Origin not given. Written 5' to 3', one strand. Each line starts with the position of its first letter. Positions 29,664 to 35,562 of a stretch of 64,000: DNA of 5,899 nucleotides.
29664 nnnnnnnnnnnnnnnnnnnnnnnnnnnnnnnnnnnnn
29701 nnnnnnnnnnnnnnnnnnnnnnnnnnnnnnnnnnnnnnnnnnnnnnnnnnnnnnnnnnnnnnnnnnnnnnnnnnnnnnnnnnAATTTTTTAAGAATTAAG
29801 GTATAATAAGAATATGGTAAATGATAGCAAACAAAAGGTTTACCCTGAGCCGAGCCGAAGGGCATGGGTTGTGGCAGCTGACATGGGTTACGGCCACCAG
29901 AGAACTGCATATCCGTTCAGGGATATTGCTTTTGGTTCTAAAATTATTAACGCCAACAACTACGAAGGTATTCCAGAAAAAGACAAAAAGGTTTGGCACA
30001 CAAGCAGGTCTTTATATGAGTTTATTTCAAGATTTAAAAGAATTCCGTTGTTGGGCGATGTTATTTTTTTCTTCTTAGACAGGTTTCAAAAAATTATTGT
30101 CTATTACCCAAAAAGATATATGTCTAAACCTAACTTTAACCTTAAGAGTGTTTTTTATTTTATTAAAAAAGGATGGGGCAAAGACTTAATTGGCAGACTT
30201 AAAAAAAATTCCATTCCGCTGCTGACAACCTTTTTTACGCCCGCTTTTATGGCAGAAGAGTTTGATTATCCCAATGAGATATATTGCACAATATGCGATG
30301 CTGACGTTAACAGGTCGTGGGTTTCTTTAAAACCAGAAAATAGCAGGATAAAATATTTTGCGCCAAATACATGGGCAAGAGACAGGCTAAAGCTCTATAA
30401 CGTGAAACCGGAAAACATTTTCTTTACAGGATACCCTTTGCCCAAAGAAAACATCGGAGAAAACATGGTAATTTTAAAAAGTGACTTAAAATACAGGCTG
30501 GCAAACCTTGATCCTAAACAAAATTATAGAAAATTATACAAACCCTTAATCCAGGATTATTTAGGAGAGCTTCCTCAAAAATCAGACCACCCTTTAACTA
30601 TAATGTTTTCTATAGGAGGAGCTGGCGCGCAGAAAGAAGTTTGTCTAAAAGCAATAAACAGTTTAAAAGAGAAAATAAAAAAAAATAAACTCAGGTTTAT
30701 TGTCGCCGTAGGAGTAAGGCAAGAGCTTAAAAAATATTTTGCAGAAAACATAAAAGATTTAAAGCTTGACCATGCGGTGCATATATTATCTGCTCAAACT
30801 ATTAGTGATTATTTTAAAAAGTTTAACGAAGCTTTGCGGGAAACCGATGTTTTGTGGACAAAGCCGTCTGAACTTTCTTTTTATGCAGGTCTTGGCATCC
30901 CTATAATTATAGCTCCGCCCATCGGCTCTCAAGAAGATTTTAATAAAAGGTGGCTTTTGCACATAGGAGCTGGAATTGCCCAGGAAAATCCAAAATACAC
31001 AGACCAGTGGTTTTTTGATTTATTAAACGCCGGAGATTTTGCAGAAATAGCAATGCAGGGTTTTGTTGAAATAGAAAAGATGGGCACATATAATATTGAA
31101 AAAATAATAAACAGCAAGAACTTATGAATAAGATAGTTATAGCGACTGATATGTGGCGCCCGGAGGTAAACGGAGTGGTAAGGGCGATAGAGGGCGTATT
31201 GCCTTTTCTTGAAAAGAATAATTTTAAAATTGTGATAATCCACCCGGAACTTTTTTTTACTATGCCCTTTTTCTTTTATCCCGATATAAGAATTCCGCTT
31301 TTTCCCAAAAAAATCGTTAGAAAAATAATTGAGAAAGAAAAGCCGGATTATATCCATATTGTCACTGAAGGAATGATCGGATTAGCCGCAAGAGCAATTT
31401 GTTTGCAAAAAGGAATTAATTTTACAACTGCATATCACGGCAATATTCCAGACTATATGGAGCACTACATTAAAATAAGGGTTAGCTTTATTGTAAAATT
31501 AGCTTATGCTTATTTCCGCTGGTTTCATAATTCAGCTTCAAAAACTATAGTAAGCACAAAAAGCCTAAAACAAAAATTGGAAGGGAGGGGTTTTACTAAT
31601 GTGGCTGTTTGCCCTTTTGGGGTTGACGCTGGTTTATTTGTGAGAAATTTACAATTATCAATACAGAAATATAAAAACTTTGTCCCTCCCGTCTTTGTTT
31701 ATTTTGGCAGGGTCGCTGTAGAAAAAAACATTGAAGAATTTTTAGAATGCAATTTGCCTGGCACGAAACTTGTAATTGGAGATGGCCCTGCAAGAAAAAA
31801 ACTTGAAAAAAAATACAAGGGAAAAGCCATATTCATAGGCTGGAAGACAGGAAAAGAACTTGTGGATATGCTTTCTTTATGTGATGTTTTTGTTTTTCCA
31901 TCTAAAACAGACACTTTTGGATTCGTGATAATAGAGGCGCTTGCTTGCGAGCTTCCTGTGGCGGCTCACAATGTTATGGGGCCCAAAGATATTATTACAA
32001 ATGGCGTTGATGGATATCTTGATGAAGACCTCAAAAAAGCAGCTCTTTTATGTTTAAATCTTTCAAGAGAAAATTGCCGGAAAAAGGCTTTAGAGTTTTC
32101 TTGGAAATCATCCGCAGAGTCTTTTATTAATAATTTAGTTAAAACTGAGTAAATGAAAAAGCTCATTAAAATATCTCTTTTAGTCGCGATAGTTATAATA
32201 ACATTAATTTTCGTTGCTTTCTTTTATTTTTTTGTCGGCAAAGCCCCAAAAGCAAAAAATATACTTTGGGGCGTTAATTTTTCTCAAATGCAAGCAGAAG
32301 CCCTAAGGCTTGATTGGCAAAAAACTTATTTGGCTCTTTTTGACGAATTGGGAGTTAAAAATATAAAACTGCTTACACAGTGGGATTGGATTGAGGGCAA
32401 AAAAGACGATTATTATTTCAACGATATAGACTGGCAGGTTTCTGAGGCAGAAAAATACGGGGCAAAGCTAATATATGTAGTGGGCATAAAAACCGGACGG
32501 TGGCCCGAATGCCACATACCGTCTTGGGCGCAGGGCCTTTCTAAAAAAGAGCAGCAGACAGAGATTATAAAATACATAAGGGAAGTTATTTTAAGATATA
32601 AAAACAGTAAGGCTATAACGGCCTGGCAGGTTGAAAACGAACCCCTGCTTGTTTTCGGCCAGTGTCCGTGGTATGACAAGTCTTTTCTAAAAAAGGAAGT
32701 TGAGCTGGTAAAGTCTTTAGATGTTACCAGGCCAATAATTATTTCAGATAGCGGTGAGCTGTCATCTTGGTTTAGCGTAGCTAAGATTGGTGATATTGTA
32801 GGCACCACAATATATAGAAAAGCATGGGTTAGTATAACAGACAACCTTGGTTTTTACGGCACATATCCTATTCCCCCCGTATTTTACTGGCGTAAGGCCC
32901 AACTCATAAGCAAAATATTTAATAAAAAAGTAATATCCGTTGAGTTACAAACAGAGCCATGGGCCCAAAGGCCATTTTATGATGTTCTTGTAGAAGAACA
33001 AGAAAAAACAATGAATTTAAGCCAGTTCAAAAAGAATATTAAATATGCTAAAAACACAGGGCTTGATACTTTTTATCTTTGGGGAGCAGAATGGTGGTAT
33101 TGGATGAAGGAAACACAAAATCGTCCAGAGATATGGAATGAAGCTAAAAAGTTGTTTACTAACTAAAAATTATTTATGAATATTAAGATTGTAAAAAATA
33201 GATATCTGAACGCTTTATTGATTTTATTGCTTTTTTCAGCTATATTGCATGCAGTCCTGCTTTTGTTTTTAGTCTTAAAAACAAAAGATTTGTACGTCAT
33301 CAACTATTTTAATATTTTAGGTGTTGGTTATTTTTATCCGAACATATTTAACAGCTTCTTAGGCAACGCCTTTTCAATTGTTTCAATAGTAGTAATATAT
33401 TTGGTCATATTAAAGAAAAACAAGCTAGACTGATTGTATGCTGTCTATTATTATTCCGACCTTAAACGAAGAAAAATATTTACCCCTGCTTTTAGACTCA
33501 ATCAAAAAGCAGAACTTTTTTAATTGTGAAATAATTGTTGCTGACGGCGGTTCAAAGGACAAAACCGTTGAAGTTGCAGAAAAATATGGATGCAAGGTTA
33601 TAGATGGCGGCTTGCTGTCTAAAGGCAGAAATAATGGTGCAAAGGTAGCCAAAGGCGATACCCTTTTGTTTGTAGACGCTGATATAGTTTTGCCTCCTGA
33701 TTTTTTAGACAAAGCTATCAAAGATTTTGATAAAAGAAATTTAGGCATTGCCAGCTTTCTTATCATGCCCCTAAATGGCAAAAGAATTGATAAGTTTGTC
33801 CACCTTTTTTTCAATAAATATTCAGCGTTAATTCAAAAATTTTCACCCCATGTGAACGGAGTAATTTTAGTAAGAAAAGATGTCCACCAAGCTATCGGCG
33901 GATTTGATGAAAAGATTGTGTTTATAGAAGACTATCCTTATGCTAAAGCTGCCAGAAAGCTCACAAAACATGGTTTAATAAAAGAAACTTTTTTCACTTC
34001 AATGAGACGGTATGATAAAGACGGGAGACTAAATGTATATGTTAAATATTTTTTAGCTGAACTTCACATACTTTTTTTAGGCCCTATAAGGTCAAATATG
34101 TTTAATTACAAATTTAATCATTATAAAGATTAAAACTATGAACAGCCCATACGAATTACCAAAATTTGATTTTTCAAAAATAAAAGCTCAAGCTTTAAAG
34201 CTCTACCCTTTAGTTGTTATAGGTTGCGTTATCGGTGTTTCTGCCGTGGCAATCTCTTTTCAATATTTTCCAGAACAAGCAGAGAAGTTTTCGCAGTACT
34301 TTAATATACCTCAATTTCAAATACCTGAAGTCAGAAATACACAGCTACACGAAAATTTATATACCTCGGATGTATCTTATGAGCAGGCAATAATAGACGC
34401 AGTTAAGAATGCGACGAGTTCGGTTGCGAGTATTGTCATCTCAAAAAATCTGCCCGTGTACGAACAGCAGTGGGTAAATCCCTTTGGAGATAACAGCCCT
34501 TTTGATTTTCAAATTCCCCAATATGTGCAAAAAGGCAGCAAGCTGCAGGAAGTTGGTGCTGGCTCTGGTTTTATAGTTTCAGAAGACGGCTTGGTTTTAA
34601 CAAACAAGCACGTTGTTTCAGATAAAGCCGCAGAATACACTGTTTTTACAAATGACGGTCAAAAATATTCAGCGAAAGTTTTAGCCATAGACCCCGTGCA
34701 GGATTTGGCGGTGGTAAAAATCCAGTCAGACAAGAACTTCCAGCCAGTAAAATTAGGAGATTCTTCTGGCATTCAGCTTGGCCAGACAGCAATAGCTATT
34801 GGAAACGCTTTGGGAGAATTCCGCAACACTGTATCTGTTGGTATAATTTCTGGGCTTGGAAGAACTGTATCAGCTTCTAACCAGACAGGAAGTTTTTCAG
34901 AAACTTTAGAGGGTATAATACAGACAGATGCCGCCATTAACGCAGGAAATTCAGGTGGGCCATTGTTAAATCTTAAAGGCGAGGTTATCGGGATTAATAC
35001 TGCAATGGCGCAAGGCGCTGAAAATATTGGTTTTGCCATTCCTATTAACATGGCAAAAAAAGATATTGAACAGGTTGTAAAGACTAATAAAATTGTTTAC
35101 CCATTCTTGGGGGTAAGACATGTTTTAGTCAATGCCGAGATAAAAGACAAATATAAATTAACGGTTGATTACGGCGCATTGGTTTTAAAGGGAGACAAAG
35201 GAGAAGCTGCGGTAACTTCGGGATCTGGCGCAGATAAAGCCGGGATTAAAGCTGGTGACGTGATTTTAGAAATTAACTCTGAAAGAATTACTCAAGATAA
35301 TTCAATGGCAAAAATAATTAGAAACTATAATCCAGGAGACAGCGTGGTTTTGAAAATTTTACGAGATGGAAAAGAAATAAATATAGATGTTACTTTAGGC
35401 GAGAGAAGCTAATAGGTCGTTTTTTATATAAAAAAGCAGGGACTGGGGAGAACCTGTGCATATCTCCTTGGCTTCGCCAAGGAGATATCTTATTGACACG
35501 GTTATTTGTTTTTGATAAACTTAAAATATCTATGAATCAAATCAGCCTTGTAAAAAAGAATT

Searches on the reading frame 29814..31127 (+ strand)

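Call 58: search_protein_families(library=pfam, proteins=[window:29814-31127:+], max_evalue=0.00001)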
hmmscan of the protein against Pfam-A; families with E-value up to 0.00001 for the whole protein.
window:29814-31127:+ (437 aa): 1 family
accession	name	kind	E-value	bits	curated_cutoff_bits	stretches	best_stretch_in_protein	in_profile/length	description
PF22053.2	DUF6938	-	3e-17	63.5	27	2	256-336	33-113/236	Domain of unknown function (DUF6938)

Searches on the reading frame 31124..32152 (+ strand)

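Call 59: search_protein_families(library=pfam, proteins=[window:31124-32152:+], max_evalue=0.00001)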
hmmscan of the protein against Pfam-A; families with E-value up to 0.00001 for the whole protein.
window:31124-32152:+ (342 aa): 3 families
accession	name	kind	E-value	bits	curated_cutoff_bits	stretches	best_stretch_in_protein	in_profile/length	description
PF00534.26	Glycos_transf_1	-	9.9e-21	74.5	26.4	1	188-299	15-139/172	Glycosyl transferases group 1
PF13692.12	Glyco_trans_1_4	-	2.8e-20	73.5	27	1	189-302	2-128/142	Glycosyl transferases group 1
PF13439.12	Glyco_transf_4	-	2.4e-17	63.9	28.5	1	44-169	43-168/170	Glycosyltransferase Family 4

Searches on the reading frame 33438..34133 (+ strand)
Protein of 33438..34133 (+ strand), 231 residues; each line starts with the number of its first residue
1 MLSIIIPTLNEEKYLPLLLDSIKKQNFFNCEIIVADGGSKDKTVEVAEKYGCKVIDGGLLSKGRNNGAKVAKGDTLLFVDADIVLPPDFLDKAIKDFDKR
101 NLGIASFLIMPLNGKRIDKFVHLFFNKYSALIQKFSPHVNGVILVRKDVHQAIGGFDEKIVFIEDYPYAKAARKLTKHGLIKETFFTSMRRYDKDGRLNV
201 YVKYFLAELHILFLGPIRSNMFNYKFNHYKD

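Call 59: search_protein_families(library=pfam, proteins=[window:33438-34133:+], max_evalue=0.00001)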
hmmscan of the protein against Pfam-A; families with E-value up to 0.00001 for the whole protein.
window:33438-34133:+ (231 aa): 3 families
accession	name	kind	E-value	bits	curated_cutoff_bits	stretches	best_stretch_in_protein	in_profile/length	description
PF00535.33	Glycos_transf_2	-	2.2e-27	96.5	23.3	1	3-123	1-129/168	Glycosyl transferase family 2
PF10111.15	Glyco_tranf_2_2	-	1.3e-11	44.9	27.3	1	3-166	1-193/276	Glycosyltransferase like family 2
PF13641.12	Glyco_tranf_2_3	-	4.8e-09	37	27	1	2-98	3-112/230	Glycosyltransferase like family 2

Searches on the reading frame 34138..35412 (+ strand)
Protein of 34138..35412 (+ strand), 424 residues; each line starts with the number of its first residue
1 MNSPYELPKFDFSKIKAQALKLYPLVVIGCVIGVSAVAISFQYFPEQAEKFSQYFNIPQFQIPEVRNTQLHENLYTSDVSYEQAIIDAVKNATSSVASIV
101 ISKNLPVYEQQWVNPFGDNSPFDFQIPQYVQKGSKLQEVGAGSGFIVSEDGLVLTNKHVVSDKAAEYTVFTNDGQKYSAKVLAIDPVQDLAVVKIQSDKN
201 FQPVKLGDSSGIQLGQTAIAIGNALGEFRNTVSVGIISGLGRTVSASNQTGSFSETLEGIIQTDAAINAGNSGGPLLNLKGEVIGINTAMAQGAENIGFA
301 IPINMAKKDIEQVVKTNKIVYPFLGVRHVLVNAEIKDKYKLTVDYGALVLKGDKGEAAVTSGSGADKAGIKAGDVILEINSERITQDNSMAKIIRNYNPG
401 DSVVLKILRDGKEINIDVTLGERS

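Call 59: search_protein_families(library=pfam, proteins=[window:34138-35412:+], max_evalue=0.00001)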
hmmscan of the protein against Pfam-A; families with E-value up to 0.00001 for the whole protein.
window:34138-35412:+ (424 aa): 6 families
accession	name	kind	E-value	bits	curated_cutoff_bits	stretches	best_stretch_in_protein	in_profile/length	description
PF13365.12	Trypsin_2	-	3.6e-34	119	27.6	1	142-286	1-144/144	Trypsin-like peptidase domain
PF00089.32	Trypsin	-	3e-21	76.7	20.6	1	142-308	27-218/220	Trypsin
PF13180.12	PDZ_2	-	4.7e-14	52.9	27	1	324-420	3-80/80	PDZ domain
PF17820.7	PDZ_6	-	1e-09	38.4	27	1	358-409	4-54/54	PDZ domain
PF10459.15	Peptidase_S46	-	1.9e-07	30.6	22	0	140-164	47-71/698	Peptidase S46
PF00595.29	PDZ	-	4.2e-06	27.5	23.2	0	359-407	32-80/81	PDZ domain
